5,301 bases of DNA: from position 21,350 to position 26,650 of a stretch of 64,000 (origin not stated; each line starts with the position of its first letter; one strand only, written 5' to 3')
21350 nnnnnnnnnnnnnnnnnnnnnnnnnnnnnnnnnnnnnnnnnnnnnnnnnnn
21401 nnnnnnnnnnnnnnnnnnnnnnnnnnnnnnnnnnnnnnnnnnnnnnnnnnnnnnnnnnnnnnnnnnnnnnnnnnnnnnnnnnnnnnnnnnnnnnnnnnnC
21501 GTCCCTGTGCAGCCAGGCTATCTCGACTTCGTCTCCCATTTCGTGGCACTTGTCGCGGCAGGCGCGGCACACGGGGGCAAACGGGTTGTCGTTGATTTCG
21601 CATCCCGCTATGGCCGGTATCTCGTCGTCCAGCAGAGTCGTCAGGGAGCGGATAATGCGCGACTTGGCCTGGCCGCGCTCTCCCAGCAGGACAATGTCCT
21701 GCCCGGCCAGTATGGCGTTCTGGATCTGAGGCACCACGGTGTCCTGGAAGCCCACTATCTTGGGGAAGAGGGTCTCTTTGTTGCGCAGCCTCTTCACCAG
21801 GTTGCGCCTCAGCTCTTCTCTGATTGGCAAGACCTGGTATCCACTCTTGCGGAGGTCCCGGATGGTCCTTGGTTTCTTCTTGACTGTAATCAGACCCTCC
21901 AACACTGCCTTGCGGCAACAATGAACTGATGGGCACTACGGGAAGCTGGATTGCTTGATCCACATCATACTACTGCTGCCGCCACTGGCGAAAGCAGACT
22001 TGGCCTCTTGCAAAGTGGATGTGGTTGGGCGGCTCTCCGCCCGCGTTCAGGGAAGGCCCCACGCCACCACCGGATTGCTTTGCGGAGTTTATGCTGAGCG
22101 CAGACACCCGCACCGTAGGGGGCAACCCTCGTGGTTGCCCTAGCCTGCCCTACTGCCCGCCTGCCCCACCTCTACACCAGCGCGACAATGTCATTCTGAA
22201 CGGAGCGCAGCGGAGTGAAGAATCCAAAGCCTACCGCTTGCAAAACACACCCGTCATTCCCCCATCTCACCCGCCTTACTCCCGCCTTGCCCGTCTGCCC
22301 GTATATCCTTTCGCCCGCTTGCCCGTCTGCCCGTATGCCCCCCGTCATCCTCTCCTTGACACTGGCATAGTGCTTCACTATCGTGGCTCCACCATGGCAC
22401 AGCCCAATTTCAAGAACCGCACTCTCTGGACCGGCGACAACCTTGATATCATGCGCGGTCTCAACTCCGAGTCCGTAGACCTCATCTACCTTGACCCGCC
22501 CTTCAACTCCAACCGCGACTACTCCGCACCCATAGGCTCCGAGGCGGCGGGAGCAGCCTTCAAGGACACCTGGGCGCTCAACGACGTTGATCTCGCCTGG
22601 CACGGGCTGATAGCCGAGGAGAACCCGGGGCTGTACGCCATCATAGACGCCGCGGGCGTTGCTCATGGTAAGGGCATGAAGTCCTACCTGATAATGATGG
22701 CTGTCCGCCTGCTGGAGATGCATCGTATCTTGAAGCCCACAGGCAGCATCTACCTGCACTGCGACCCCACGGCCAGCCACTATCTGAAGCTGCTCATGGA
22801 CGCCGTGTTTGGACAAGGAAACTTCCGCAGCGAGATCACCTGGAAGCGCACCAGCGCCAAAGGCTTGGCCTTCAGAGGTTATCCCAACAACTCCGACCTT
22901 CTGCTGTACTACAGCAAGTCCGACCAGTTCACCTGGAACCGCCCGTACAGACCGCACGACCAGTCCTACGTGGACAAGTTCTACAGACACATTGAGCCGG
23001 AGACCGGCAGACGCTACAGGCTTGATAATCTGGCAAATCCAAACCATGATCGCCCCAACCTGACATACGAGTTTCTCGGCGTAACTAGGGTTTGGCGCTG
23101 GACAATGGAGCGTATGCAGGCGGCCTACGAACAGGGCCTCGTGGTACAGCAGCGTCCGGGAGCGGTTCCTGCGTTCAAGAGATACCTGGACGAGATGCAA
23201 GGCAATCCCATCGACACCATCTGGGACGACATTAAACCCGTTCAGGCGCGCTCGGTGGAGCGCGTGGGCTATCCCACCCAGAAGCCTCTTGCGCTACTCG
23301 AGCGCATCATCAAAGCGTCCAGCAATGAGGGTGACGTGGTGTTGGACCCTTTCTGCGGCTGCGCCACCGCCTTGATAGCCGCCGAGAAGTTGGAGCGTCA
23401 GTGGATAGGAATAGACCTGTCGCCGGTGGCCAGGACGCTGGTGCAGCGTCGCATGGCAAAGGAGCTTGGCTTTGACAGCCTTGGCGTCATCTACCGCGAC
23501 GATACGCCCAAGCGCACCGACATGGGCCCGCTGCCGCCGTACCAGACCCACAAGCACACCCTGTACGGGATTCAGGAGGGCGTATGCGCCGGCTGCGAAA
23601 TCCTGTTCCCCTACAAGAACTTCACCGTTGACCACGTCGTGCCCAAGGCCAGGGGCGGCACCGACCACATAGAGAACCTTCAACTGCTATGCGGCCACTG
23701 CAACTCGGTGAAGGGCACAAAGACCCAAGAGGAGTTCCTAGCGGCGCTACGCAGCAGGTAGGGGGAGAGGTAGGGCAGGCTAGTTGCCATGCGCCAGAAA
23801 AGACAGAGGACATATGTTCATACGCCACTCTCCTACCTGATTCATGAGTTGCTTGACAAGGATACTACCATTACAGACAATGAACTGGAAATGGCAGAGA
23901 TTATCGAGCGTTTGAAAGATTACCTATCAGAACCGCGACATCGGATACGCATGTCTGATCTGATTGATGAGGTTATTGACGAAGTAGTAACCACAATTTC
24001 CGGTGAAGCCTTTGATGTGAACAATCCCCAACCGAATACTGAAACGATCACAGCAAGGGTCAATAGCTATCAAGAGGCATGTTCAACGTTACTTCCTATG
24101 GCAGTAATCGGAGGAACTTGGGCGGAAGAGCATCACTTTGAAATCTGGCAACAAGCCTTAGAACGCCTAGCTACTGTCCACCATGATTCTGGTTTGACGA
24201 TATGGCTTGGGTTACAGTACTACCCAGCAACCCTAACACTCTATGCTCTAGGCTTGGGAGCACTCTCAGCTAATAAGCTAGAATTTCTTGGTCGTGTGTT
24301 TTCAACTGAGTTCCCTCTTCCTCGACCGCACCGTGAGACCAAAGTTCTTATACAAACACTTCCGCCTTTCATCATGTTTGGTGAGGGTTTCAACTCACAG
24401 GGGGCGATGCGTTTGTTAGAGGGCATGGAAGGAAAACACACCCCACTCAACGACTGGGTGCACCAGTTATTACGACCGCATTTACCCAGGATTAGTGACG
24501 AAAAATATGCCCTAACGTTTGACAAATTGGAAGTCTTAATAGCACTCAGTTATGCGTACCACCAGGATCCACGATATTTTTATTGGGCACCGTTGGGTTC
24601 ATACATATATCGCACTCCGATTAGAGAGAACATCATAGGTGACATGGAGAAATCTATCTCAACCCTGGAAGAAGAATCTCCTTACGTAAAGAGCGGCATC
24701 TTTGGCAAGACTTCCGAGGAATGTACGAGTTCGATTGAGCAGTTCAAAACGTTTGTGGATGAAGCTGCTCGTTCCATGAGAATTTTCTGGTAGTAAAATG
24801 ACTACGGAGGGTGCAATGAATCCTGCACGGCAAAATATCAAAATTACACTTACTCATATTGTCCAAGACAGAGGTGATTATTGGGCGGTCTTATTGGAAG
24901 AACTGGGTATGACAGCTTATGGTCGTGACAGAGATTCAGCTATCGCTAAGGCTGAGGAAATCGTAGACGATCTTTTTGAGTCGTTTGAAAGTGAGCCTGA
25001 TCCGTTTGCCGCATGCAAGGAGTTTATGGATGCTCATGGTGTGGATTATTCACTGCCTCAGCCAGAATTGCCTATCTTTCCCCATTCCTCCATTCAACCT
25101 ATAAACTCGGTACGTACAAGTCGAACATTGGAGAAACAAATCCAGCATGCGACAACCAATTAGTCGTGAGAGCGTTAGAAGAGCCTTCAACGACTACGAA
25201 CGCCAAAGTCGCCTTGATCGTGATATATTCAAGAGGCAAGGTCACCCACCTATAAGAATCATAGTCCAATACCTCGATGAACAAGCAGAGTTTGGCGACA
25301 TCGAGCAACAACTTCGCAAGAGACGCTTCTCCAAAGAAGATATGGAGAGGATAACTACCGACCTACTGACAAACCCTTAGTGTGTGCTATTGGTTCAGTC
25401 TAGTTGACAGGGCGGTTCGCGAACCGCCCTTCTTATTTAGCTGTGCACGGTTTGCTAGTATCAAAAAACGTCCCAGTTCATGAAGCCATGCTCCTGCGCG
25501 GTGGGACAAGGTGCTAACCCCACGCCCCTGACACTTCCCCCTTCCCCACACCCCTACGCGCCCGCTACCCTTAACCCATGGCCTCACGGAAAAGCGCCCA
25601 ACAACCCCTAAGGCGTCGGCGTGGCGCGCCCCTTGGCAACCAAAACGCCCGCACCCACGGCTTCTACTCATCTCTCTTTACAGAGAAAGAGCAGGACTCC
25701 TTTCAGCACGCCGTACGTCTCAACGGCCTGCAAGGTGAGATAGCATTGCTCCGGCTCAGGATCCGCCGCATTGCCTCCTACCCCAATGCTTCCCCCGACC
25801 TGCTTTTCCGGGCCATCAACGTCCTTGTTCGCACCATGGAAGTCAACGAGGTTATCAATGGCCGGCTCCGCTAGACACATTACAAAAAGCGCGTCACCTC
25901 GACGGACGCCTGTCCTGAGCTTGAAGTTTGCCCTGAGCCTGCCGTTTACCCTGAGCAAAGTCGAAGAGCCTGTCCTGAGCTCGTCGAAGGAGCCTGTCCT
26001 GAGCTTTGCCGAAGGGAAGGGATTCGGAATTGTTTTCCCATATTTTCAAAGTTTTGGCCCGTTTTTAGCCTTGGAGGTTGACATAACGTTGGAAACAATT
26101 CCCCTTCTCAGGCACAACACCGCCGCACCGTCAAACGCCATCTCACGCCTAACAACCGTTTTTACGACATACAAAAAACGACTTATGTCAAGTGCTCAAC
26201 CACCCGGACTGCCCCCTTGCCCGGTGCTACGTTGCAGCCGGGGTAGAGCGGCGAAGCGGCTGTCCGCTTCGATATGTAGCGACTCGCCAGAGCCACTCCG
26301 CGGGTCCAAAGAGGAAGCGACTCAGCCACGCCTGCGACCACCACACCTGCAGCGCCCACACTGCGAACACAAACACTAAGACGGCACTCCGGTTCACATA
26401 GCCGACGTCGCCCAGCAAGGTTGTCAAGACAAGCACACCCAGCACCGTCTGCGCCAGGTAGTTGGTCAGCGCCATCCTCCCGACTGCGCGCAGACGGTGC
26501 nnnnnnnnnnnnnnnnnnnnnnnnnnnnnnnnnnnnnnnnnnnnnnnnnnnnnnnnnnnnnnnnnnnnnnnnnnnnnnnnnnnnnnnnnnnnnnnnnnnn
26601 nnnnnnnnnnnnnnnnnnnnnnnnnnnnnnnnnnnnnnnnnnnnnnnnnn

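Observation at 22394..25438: Candidate uncharacterised defence/addiction operon: MTase-HNH fusion plus three orphan genes ending in a strong terminator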

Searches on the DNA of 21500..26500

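Call 102: search_rna_families(source=window, start=21500, end=26500, threshold=evalue, max_evalue=0.1)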
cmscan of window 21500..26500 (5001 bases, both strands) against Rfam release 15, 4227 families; matches with E-value up to 0.1: 0.
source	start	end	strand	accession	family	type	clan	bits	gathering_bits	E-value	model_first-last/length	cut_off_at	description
